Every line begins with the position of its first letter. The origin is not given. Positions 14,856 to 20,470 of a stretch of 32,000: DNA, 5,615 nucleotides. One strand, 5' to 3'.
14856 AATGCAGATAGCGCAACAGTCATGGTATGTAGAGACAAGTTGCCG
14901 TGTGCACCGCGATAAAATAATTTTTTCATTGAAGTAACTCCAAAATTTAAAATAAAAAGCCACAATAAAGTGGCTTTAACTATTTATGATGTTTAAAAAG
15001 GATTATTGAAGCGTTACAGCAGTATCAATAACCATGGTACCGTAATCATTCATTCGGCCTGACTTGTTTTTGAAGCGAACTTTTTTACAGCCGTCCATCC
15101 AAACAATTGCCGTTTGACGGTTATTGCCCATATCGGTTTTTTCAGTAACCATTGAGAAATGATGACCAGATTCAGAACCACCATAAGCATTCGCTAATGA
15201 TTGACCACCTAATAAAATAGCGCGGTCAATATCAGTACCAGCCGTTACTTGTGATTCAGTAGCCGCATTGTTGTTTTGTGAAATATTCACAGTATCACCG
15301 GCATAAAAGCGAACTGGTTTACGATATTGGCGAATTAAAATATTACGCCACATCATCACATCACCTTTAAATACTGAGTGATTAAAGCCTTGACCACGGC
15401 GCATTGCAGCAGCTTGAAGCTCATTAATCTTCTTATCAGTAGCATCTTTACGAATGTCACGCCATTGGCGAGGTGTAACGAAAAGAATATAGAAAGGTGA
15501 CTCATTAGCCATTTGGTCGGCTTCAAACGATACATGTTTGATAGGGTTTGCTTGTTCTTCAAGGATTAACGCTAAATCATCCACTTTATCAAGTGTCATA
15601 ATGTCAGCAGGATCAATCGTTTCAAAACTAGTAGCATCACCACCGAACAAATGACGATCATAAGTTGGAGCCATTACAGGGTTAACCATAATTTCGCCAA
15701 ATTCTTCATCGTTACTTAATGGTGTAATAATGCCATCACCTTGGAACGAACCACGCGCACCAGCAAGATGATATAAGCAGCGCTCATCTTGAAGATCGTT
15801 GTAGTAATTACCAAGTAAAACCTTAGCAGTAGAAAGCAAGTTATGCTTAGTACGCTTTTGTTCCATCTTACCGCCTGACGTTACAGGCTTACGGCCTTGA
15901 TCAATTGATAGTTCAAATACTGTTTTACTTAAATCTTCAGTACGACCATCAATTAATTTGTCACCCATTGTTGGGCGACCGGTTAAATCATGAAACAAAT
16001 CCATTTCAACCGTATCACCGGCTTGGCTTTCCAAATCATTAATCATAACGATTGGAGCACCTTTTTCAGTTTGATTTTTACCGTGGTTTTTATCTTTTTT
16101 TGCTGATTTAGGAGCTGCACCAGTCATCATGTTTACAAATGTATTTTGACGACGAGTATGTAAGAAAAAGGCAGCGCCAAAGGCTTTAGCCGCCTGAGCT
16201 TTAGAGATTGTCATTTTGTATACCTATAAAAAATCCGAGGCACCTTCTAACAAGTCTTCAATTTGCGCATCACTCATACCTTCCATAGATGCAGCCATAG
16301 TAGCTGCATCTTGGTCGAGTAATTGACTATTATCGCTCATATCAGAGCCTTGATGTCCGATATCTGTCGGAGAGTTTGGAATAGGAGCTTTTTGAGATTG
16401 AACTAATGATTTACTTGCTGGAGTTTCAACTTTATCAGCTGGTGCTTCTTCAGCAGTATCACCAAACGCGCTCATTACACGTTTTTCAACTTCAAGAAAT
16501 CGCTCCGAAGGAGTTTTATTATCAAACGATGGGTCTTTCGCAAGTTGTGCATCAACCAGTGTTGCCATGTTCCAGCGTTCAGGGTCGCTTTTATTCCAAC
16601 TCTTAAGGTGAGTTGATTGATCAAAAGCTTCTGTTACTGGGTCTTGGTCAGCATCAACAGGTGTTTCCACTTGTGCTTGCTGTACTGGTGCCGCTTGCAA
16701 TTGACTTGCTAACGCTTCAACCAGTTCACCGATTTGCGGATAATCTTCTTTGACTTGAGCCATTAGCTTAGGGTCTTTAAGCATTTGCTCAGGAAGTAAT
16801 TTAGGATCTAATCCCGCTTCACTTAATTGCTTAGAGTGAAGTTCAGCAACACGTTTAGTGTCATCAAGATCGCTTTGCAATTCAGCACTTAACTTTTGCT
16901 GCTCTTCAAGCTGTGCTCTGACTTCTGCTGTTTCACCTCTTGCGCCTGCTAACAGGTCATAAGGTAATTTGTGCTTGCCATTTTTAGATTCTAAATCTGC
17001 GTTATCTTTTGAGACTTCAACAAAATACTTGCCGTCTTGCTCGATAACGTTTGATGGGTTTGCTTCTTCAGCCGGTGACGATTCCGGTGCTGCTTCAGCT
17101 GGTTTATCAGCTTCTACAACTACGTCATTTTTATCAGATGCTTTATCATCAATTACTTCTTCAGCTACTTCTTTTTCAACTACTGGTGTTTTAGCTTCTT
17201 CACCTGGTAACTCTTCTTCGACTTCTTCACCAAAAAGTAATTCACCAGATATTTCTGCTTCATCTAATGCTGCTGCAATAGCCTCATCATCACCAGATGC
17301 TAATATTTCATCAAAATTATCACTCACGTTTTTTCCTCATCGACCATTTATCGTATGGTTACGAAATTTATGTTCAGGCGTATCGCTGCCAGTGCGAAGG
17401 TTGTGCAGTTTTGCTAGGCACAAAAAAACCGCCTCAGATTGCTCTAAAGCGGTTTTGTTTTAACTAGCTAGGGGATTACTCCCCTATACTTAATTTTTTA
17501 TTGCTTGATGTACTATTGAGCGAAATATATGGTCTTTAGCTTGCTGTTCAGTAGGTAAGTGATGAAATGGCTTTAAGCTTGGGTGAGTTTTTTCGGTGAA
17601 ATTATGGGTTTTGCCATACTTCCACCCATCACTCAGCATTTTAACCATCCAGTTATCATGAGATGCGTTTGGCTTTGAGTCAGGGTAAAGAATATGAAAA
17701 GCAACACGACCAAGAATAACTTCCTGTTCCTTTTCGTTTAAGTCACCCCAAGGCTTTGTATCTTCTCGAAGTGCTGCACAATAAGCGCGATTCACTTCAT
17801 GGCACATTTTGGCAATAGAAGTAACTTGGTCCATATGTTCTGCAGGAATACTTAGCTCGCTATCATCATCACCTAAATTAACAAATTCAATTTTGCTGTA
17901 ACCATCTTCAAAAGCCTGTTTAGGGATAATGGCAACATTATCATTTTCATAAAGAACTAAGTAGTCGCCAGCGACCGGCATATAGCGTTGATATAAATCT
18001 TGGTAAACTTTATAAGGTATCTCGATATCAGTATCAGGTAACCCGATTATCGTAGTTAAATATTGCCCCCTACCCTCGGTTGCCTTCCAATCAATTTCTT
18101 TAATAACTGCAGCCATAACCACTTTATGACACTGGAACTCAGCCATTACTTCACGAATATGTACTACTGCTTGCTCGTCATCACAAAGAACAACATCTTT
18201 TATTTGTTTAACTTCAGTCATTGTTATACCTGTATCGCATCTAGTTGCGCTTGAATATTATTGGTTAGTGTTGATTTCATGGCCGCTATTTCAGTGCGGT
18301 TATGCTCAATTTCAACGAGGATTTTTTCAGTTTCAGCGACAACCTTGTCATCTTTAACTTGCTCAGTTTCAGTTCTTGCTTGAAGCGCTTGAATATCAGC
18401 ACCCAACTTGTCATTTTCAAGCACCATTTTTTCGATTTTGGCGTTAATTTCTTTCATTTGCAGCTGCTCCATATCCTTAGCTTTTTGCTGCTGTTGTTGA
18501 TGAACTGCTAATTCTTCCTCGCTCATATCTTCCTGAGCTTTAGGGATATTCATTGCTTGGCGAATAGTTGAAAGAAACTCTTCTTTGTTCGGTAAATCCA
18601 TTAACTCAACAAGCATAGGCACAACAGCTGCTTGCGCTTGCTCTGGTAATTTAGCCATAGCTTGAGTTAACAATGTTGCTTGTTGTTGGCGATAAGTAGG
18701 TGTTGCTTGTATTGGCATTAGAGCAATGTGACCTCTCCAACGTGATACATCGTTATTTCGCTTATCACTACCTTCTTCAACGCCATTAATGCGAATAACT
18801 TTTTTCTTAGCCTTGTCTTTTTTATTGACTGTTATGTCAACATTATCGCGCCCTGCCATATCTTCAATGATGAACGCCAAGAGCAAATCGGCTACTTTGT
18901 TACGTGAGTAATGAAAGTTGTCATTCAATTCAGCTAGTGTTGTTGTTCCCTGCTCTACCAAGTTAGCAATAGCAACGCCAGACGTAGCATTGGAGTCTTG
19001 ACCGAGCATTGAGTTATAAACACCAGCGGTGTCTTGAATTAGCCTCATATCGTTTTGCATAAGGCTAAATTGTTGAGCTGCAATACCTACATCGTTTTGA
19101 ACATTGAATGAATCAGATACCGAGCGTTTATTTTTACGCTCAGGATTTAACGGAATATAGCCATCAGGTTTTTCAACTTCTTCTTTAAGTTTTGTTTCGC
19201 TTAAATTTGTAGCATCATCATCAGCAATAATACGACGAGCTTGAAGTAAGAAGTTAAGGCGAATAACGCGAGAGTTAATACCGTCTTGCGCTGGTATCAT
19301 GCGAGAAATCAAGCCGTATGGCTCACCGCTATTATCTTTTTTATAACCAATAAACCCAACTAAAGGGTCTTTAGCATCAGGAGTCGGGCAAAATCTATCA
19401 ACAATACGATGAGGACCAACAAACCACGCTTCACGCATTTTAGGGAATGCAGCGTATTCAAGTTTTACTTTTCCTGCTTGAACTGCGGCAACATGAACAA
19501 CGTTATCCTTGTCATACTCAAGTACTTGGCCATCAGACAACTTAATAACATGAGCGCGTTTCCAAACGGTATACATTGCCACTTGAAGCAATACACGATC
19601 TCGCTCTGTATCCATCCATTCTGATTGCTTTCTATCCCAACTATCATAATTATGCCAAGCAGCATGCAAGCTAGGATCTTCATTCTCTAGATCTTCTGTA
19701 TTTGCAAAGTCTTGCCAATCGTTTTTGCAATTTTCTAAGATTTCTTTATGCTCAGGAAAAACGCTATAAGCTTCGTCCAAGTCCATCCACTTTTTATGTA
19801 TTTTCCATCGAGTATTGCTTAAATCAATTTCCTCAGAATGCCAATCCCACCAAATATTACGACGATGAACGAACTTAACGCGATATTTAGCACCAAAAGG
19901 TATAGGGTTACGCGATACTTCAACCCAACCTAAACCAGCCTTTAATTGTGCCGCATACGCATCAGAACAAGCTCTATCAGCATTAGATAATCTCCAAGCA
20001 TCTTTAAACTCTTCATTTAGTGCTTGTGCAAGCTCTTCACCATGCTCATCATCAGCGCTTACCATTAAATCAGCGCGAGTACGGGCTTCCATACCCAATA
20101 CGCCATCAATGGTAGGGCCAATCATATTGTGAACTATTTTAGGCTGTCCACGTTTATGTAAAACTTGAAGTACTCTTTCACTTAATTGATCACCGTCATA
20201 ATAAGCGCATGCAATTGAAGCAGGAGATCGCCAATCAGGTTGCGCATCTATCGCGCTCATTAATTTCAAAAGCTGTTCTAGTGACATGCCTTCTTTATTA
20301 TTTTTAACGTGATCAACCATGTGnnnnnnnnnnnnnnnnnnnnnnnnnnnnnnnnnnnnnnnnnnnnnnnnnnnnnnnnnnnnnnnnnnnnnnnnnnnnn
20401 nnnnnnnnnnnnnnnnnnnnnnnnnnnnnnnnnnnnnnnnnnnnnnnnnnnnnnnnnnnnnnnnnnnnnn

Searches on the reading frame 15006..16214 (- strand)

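Call 79: search_protein_families(library=phrogs, proteins=[window:15006-16214:-])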
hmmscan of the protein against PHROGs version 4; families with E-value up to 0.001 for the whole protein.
window:15006-16214:- (403 aa): 4 families
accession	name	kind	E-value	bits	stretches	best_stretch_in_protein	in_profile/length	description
phrog_334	-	head and packaging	5.1e-127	425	1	3-401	8-380/381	major head protein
phrog_13784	-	unknown function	4.5e-55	187.4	1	2-174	3-176/177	-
phrog_31117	-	unknown function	9.5e-31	107.4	1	297-402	4-110/110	-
phrog_30956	-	unknown function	3.8e-12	47.2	1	2-78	3-80/87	-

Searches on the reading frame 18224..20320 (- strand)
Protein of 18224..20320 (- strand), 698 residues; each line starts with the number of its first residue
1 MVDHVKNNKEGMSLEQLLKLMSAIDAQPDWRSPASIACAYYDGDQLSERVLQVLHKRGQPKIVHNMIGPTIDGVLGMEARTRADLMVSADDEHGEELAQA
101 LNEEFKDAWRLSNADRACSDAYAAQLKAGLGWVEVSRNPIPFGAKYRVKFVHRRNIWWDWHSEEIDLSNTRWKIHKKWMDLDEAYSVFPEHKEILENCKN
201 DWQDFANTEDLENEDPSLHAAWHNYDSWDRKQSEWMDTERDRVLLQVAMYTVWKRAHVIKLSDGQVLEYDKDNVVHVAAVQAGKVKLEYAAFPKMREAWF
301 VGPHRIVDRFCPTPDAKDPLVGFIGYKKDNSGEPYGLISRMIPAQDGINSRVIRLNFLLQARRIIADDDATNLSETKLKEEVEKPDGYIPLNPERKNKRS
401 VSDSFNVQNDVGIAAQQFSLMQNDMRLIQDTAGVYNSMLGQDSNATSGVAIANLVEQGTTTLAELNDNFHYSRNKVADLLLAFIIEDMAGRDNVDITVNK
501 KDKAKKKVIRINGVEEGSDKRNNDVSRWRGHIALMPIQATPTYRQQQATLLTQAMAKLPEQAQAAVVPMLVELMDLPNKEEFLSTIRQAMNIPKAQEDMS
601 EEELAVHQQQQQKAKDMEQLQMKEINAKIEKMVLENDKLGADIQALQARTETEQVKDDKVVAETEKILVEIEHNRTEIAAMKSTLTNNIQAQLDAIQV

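Call 10: search_protein_families(library=phrogs, proteins=[window:18224-20320:-])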
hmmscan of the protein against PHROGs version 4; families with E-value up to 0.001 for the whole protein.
window:18224-20320:- (698 aa): 5 families
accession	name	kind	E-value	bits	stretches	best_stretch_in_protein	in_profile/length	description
phrog_156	-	head and packaging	8.8e-170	567.4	1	12-667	10-639/681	portal protein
phrog_18470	-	head and packaging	1.3e-78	264.3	1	8-222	16-232/232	portal protein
phrog_24564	-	unknown function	1.4e-36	126.9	1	491-694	4-210/212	-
phrog_27974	-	head and packaging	6.6e-14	52.8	1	520-645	9-128/239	portal protein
phrog_32380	-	unknown function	3.5e-08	34.1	1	37-135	27-125/287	-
